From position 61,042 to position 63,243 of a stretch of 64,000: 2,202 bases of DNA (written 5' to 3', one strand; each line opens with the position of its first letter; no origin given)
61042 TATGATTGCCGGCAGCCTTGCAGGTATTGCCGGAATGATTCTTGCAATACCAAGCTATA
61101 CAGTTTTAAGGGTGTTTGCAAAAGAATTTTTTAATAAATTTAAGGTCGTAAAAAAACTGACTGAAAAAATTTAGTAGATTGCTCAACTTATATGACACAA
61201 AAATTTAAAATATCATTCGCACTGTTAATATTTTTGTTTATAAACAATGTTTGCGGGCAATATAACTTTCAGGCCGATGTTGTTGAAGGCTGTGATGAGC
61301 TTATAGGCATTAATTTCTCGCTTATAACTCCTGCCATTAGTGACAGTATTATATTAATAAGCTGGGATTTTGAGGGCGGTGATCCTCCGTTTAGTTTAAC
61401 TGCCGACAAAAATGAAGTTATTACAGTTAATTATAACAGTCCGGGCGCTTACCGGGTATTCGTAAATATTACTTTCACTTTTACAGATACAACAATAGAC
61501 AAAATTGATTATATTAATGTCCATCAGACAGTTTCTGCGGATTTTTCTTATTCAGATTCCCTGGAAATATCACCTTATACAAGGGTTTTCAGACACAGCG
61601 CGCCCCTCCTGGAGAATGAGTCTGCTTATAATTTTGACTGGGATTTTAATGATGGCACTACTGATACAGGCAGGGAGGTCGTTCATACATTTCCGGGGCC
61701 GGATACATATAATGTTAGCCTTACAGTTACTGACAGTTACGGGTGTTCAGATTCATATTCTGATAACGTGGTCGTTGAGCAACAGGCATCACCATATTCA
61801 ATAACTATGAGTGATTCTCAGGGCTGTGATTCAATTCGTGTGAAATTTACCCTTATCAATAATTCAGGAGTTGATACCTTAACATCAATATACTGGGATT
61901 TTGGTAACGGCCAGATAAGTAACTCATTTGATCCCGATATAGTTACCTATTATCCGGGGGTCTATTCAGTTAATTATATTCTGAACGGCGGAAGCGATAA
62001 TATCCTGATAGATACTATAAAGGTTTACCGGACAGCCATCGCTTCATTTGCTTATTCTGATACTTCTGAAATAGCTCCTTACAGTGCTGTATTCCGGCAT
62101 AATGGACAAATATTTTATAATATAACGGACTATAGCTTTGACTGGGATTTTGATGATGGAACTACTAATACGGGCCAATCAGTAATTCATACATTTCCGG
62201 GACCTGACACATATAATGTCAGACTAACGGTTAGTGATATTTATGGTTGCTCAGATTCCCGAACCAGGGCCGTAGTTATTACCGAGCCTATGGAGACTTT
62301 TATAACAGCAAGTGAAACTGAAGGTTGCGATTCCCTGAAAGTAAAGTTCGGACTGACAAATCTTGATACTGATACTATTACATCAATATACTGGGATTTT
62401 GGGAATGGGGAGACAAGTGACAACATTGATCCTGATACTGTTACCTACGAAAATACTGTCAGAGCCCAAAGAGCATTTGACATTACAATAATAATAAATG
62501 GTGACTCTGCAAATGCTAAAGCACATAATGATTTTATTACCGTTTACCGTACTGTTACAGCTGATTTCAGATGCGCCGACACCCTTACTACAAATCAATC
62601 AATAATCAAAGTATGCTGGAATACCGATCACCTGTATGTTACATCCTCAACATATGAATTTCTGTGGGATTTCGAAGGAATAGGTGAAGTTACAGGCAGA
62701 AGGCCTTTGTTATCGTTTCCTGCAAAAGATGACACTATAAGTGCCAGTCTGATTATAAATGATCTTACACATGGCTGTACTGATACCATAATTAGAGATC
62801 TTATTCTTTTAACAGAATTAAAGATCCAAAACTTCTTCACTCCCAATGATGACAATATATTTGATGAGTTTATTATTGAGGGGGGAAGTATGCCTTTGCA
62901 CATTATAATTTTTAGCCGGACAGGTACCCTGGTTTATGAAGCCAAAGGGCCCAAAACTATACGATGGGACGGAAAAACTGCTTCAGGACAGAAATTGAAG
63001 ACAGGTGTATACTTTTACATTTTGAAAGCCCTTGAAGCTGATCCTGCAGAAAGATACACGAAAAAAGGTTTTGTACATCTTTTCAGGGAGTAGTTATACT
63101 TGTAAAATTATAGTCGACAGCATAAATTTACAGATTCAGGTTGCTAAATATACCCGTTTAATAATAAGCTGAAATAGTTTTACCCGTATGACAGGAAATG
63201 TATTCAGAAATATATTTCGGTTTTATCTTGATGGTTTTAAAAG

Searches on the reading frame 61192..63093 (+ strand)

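Call 76: search_protein_families(library=pfam, proteins=[window:61192-63093:+], max_evalue=0.0001)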
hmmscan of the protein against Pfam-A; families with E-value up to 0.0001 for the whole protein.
window:61192-63093:+ (633 aa): 3 families
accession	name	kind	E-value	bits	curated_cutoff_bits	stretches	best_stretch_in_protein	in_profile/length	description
PF18911.6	PKD_4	-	6.7e-36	122.7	27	2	133-193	22-83/85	PKD domain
PF00801.26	PKD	-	1.1e-28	99.4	23.5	2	312-362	28-80/80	PKD domain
PF13585.12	CHU_C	-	2.8e-17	63.1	27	1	544-630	2-86/86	CHU_C Type IX secretion signal domain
